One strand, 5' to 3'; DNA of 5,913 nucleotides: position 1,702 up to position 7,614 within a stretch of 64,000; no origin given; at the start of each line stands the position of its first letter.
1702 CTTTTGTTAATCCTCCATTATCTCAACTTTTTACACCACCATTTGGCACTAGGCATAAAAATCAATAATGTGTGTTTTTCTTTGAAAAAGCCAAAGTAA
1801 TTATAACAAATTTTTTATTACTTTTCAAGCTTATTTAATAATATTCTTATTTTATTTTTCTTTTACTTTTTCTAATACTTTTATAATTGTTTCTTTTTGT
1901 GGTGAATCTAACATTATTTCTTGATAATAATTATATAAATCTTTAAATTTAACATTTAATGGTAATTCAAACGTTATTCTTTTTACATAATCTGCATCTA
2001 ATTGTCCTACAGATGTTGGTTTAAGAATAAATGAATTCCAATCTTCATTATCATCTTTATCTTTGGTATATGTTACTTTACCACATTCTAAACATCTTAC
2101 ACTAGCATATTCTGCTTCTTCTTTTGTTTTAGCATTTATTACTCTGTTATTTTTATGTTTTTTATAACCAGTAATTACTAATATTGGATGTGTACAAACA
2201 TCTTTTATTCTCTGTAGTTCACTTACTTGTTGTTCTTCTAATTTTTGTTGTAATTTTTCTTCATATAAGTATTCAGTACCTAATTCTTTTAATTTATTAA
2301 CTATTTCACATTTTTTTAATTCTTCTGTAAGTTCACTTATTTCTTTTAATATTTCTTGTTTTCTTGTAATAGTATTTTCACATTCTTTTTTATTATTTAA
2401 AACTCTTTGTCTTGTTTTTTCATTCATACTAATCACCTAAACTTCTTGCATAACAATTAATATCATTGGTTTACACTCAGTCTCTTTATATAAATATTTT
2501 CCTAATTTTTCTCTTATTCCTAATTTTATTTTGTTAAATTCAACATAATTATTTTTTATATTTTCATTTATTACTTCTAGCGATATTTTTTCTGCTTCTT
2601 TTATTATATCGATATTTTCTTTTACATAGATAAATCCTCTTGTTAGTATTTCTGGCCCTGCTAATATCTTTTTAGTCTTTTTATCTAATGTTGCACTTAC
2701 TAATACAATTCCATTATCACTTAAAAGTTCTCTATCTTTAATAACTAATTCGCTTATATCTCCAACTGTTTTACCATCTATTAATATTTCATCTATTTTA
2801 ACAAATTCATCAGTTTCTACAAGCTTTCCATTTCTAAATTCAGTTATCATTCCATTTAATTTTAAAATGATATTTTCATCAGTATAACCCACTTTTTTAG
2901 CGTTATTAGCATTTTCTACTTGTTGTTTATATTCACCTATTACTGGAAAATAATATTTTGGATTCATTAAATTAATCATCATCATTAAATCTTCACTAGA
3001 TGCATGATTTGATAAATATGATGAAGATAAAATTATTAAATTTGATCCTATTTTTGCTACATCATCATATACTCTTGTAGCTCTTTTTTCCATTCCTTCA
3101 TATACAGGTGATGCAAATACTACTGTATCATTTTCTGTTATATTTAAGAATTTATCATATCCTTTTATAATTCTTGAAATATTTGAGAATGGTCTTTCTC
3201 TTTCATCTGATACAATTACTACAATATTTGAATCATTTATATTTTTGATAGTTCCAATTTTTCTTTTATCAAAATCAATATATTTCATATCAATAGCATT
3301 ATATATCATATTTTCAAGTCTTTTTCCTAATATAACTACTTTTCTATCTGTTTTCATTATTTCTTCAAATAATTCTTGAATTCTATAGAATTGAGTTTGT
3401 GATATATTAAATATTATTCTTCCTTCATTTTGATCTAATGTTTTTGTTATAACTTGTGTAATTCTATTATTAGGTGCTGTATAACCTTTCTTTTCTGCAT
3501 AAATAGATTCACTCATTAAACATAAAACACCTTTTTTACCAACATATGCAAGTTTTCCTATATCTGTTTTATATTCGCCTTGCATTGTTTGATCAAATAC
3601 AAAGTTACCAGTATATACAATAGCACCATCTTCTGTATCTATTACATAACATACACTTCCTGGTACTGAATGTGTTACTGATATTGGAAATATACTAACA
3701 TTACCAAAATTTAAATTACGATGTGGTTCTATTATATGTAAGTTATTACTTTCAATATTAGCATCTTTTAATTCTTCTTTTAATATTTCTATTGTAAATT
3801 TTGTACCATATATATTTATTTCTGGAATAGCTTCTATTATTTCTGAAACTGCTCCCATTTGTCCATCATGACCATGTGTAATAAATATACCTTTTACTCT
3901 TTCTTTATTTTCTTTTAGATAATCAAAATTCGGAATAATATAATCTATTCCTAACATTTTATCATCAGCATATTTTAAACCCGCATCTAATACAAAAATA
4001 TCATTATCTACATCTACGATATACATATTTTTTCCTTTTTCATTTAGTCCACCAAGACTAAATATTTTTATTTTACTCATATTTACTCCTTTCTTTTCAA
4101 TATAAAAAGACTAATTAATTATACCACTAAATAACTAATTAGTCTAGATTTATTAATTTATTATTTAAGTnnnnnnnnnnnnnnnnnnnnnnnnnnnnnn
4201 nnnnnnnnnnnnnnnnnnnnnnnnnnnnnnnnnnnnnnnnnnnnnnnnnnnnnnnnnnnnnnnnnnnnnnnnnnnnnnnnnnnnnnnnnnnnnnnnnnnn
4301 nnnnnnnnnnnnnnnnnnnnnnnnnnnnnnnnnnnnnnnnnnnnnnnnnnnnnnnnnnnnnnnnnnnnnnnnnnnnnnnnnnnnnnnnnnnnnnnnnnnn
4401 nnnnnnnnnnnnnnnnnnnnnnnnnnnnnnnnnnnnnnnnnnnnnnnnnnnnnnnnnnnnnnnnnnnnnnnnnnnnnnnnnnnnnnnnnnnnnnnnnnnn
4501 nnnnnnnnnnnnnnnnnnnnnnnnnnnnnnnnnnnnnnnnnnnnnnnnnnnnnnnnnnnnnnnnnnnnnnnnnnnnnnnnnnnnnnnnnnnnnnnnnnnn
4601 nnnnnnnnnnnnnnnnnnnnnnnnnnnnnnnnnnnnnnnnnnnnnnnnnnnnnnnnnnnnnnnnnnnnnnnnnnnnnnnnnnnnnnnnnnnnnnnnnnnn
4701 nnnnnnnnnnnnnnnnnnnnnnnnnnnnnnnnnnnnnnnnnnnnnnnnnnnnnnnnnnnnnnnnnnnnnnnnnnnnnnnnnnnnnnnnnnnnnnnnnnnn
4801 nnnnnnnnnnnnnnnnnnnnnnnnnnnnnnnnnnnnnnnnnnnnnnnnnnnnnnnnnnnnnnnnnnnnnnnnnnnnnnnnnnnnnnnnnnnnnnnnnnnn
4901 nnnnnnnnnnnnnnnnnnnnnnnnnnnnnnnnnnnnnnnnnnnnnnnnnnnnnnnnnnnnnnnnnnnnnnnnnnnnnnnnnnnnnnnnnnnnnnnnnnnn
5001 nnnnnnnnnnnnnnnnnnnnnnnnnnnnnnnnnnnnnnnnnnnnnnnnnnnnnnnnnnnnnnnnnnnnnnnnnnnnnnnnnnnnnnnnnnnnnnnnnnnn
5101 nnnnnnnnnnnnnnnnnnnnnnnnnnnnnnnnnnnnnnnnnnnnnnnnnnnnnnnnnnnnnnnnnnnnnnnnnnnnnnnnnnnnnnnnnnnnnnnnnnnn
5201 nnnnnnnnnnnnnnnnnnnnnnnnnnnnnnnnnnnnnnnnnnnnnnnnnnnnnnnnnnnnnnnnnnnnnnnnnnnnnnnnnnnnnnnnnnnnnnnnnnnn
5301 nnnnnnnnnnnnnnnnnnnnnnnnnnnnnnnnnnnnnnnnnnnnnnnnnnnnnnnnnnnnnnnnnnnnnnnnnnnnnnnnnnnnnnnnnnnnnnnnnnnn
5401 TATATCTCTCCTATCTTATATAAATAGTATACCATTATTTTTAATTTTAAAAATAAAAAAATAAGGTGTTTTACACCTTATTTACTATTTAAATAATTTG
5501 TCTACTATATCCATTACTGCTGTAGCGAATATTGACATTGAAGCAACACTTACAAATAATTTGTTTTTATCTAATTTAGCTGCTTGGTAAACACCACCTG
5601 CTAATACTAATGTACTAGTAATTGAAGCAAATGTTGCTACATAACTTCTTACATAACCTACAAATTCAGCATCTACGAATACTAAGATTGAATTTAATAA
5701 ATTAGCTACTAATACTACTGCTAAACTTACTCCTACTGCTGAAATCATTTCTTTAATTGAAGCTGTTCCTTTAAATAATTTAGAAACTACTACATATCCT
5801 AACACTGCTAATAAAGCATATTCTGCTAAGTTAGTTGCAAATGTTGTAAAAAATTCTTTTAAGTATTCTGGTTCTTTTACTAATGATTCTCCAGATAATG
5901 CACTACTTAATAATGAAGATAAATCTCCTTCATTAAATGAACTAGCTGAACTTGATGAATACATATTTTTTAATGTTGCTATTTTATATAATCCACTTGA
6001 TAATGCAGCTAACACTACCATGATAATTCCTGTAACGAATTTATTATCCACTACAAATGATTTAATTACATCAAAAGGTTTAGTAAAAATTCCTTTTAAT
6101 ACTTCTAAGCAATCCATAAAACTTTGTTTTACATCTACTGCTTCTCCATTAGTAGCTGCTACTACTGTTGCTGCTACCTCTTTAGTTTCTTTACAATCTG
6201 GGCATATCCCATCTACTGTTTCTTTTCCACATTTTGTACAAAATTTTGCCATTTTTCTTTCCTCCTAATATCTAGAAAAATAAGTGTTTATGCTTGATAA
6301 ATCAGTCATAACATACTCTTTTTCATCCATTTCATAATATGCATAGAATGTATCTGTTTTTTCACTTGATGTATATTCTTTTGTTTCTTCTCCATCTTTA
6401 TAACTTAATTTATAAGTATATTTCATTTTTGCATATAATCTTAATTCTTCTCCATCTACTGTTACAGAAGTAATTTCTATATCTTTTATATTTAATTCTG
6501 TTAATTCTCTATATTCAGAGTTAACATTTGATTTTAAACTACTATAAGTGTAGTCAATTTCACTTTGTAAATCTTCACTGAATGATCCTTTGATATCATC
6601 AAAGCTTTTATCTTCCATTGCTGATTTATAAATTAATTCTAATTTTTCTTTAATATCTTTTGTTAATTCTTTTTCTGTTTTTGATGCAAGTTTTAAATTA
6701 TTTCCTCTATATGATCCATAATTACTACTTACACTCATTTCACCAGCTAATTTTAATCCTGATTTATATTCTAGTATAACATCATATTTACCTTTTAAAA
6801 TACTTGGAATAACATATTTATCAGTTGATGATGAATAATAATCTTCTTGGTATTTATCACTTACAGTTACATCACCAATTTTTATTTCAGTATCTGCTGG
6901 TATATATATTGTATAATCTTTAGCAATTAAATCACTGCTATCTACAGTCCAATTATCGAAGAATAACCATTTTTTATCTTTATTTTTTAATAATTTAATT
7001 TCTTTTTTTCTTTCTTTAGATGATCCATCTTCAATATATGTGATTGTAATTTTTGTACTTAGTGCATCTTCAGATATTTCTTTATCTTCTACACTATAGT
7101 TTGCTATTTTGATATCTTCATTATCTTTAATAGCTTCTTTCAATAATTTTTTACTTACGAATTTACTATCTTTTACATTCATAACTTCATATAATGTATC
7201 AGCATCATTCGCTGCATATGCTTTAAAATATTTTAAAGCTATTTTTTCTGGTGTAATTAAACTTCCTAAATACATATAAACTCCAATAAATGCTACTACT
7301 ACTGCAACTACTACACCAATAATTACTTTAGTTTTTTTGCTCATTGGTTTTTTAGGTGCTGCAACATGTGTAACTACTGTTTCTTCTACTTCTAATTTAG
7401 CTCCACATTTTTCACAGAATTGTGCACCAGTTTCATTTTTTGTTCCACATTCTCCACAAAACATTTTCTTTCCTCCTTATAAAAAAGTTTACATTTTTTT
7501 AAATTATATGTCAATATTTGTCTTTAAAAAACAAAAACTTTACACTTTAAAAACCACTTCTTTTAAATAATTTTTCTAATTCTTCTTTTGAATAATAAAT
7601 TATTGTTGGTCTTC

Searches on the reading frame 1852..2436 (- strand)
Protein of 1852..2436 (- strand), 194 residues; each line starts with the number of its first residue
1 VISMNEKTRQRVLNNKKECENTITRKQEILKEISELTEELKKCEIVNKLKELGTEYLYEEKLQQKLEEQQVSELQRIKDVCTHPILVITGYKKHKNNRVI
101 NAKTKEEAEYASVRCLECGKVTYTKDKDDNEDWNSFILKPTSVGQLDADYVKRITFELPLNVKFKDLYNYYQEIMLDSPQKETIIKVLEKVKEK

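Call 40: search_protein_families(library=pfam, proteins=[window:1852-2436:-], max_evalue=0.01)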
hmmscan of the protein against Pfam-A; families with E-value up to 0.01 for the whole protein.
window:1852-2436:- (194 aa): 1 family
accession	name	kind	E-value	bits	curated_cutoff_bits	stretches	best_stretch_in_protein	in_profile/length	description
PF19567.5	CpsB_CapC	-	0.0059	16.5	27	1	4-80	30-105/234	Capsular polysaccharide synthesis, CpsB/CapC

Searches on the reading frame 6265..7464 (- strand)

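Call 40: search_protein_families(library=pfam, proteins=[window:6265-7464:-], max_evalue=0.01)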
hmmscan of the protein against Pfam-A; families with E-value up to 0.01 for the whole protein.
window:6265-7464:- (399 aa): 5 families
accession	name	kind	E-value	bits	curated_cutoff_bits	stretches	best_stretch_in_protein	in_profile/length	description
PF13240.11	Zn_Ribbon_1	-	1e-07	31.9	25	1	2-24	1-23/23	zinc-ribbon domain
PF24463.1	DUF7577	-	2.3e-06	27.5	28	1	2-25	4-27/27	Domain of unknown function (DUF7577)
PF12773.13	DZR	-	4.8e-05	23.9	27.3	1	3-25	1-23/45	Double zinc ribbon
PF13248.11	Zn_ribbon_3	-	0.0017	18.2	27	1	3-24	5-26/26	zinc-ribbon domain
PF05223.17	MecA_N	-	0.0089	16.7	22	1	71-143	1-73/117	NTF2-like N-terminal transpeptidase domain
